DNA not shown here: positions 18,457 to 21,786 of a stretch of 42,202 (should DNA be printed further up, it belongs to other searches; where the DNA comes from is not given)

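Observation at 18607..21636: CbbO/NorD-type VWA protein with an in-frame, apparently degenerate SAM-methyltransferase module at its N-terminus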

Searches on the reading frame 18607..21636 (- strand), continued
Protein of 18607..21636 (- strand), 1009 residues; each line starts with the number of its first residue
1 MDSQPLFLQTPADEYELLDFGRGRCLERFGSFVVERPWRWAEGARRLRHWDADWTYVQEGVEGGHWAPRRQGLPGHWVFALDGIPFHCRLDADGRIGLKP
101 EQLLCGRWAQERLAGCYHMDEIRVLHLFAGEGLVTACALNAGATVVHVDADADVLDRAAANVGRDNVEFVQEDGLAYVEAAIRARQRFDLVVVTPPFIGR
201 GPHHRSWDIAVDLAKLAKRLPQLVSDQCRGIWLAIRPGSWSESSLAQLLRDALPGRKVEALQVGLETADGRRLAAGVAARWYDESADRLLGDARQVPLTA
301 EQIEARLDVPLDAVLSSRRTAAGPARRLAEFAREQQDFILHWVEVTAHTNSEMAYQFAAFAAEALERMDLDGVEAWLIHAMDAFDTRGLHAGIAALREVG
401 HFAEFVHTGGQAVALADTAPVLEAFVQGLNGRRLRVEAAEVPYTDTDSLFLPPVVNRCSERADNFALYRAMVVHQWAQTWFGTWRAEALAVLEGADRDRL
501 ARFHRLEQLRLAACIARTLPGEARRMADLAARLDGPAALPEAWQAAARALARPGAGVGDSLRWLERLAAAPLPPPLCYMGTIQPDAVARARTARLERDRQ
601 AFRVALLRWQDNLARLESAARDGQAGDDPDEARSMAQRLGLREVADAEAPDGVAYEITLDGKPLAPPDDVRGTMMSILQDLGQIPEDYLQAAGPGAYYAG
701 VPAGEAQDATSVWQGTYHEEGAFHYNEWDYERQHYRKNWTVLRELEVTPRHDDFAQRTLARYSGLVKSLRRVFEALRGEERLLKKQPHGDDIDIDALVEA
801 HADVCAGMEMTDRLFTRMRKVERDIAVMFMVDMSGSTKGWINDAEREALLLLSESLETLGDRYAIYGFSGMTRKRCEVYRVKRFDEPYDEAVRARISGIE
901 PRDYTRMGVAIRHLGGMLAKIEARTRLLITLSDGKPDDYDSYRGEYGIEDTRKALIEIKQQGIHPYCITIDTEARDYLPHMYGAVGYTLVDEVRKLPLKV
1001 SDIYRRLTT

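Call 52: predict_structure(alignment_id=A2)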
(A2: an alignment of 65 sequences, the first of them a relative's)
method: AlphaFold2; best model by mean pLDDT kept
length: 1009 residues; sequences in the alignment: 65
mean_pLDDT: 72.5   pTM: 0.39
mean pLDDT of the five models: 72.5, 70.6, 69.9, 68.8, 65.3
residues with pLDDT >= 90: 235; 70-90: 412; 50-70: 169; < 50: 193
segments of 3 or more residues with pLDDT < 50: 286-294, 623-633, 691-746, 774-799, 816-840, 867-878, 900-907, 932-947, 991-1009
pLDDT, mean of each block of 10 residues (from residue 1): 85 94 93 91 88 88 83 90 87 82 92 78 94 92 94 89 93 91 94 87 79 90 88 86 88 78 92 92 56 62 82 74 90 87 85 92 89 86 86 88 62 79 81 84 91 87 89 92 80 80 93 92 90 79 91 87 88 89 87 81 73 66 44 55 73 74 73 77 72 39 41 33 31 27 43 77 64 44 34 45 55 46 35 41 64 63 48 39 64 69 43 56 54 39 42 66 61 56 56 40 37
secondary structure, 60 per line:
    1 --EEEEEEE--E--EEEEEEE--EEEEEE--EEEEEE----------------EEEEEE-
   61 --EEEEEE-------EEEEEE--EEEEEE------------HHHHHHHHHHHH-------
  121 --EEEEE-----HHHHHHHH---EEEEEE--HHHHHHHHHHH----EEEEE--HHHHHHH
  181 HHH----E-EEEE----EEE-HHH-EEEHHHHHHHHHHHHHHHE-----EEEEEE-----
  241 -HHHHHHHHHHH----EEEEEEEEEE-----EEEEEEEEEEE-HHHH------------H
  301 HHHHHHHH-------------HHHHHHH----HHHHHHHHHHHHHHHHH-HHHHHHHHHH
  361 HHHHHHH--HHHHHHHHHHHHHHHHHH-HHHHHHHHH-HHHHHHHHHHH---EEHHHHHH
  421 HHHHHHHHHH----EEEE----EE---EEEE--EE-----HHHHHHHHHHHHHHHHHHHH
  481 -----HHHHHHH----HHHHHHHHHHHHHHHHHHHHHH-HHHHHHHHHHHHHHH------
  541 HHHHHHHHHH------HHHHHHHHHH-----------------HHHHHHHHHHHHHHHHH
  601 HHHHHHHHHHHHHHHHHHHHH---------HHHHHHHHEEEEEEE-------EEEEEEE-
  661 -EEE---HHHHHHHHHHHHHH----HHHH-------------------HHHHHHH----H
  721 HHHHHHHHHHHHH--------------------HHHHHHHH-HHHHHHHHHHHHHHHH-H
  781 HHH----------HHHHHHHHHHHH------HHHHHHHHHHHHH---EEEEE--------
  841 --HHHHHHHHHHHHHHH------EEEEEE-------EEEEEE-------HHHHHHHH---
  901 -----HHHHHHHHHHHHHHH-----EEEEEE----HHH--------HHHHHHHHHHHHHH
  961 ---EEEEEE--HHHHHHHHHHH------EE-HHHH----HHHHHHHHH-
elements in order (helices of 4 or more, strands of 3 or more residues): E3-9 E15-21 E24-29 E32-37 E54-59 E63-68 E76-81 E84-89 H102-113 E123-127 H133-140 E144-149 H152-162 E167-171 H174-183 E190-193 E198-200 E206-208 H209-223 E230-235 H242-252 E257-266 E272-282 H284-287 H300-308 H322-328 H333-349 H351-367 H370-387 H389-397 H399-409 H415-430 E435-438 E448-451 H461-480 H486-492 H497-518 H520-534 H541-550 H557-566 H584-621 H631-638 E639-645 E653-659 E662-664 H668-681 H686-689 H709-715 H720-733 H754-761 H763-778 H780-783 H794-805 H812-824 E828-832 H843-857 E864-869 E877-882 H890-897 H906-920 E926-931 H947-960 E964-969 H972-982 H992-995 H1000-1008
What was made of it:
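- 20788..21636 (-): aa 1-283: 2IGT/RlmI-like class I SAM-methyltransferase fold, catalytically degenerate. AF2 pLDDT about 90 (call 52).
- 20749..20787 (-): Linker, aa 284-296 (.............), ending in the in-frame GTG 20751-20749. A GGGTGA lies 10 nt upstream of that GTG. AF2 pLDDT below 50 at aa 286-294 (call 52).
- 19477..20748 (-): aa 297-720: mostly helical CbbO-type body. It corresponds to the N-terminus and middle of the unfused orthologues. AF2 pLDDT about 85 for aa 300-620 (call 52).
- On CbbO/NorD-type VWA adaptor of CbbQ/NorQ MoxR ATPases (broad family): The finger could not be assessed because the AF2 VWA model has pLDDT 30-60 (call 52).
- pLDDT about 90 for aa 1-285 (call 52). 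AF2 gives no confident inter-domain packing (pTM 0.39), and the VWA part is poorly modelled (call 52).
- Tried and rejected: The AF2 full-length model gave no usable inter-domain geometry and a poor VWA domain (call 52), so I did not interpret domain packing.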

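Call 55: fold_search(model_id=the predicted structure, library=pdb)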
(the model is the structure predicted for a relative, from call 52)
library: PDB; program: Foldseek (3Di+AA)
matches with E <= 10: 1549; with E <= 0.001: 345
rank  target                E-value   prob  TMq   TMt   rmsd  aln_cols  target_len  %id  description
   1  2igt_C                1.2e-23  1.00  0.26  0.82   2.4       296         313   26  Crystal Structure of the SAM Dependent Methyltransferase from Agrobacterium tumefaciens (released 2006-10-24)
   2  2igt_B                1.9e-23  1.00  0.26  0.83   1.9       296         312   25  Crystal Structure of the SAM Dependent Methyltransferase from Agrobacterium tumefaciens (released 2006-10-24)
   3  2igt_A                1.2e-22  1.00  0.26  0.82   2.2       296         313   26  Crystal Structure of the SAM Dependent Methyltransferase from Agrobacterium tumefaciens (released 2006-10-24)
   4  3ldf                  1.3e-11  1.00  0.22  0.55   4.2       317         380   16  Crystal structure of SMU.776, a putative methyltransferase complexed with SAH (released 2011-01-19)
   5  2b78                  4.6e-11  1.00  0.22  0.56   4.3       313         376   14  A putative sam-dependent methyltransferase from Streptococcus mutans (released 2006-10-31)
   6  3vse_B                5.4e-11  1.00  0.22  0.53   5.3       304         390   15  Crystal structure of methyltransferase (released 2013-04-10)
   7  3vse_A                8.4e-11  1.00  0.22  0.52   5.6       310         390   15  Crystal structure of methyltransferase (released 2013-04-10)
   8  3vse_C                1.3e-10  1.00  0.22  0.54   4.6       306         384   15  Crystal structure of methyltransferase (released 2013-04-10)
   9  3c0k_A                1.8e-10  1.00  0.21  0.51   5.0       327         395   17  Crystal Structure of a ribosomal RNA methyltranferase (released 2008-11-04)
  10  9qh6_G                2.5e-10  1.00  0.10  0.29  19.2       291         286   32  NorQ in complex with NorD VWA domain from Paracoccus denitrificans (released 2026-03-25)
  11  3v97_A                3.9e-10  1.00  0.18  0.27   5.8       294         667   16  Crystal structure of bifunctional methyltransferase YcbY (RlmLK) from Escherichia coli, SAH binding (released 2012-02-29)
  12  3vse_D                5.5e-10  1.00  0.22  0.53   5.2       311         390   15  Crystal structure of methyltransferase (released 2013-04-10)
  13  9qhe_G                8.5e-10  1.00  0.09  0.31  19.2       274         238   31  NorQD complex state 2 from Jhaorihella thermophila (released 2026-03-25)
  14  9qh8_G                1.7e-09  1.00  0.09  0.29  19.0       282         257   32  reduced NorQ-NorD VWA domain complex from Paracoccus denitrificans (released 2026-03-25)
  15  3v8v_B                3.1e-09  1.00  0.18  0.27   6.0       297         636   16  Crystal structure of bifunctional methyltransferase YcbY (RlmLK) from Escherichia coli, SAM binding (released 2012-02-29)
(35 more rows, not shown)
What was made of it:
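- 20788..21636 (-): Foldseek TM 0.82 (call 55).
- Checked: Foldseek of the AF2 model against 2igt gives E 1e-23, TM 0.82 and rmsd about 2 A over 296 columns (call 55).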

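Call 82: find_encoding_contigs(protein=P0075, flank=10000, max_places=1)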
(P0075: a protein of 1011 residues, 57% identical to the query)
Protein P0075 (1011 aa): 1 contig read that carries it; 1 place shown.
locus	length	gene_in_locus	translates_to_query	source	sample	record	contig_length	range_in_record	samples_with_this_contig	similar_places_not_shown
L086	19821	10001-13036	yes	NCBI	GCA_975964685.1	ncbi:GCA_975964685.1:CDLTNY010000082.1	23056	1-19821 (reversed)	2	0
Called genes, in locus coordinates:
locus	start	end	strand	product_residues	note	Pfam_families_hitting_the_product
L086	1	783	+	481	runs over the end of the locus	PF00224:PK, PF02887:PK_C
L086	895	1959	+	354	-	PF01116:F_bP_aldolase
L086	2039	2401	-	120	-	PF07110:EthD (weak)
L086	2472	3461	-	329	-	PF01636:APH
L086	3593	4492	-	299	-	PF02754:CCG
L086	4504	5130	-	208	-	PF12838:Fer4_7 (weak), PF13183:Fer4_8, PF13187:Fer4_9, PF13237:Fer4_10 (weak), PF13534:Fer4_17 (weak)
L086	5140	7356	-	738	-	PF00890:FAD_binding_2, PF01266:DAO, PF07992:Pyr_redox_2, PF12831:FAD_oxidored, PF13450:NAD_binding_8, PF13237:Fer4_10 (weak), PF13187:Fer4_9, PF02662:FlpD, +8 more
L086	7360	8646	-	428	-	PF00890:FAD_binding_2, PF01134:GIDA (faint), PF01266:DAO (weak), PF03486:HI0933_like (weak), PF07992:Pyr_redox_2 (faint), PF12831:FAD_oxidored, PF13450:NAD_binding_8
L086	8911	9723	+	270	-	PF07728:AAA_5, PF08406:CbbQ_C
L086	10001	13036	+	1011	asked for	-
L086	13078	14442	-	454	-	PF00089:Trypsin, PF13365:Trypsin_2, PF00595:PDZ, PF13180:PDZ_2, PF17820:PDZ_6, PF00595:PDZ (weak), PF13180:PDZ_2, PF17820:PDZ_6, +2 more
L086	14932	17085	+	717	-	PF00317:Ribonuc_red_lgN, PF02867:Ribonuc_red_lgC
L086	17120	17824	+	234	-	PF12637:TSCPD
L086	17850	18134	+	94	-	-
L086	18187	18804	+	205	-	PF02129:Peptidase_S15 (weak), PF12146:Hydrolase_4, PF00561:Abhydrolase_1, PF00326:Peptidase_S9 (faint)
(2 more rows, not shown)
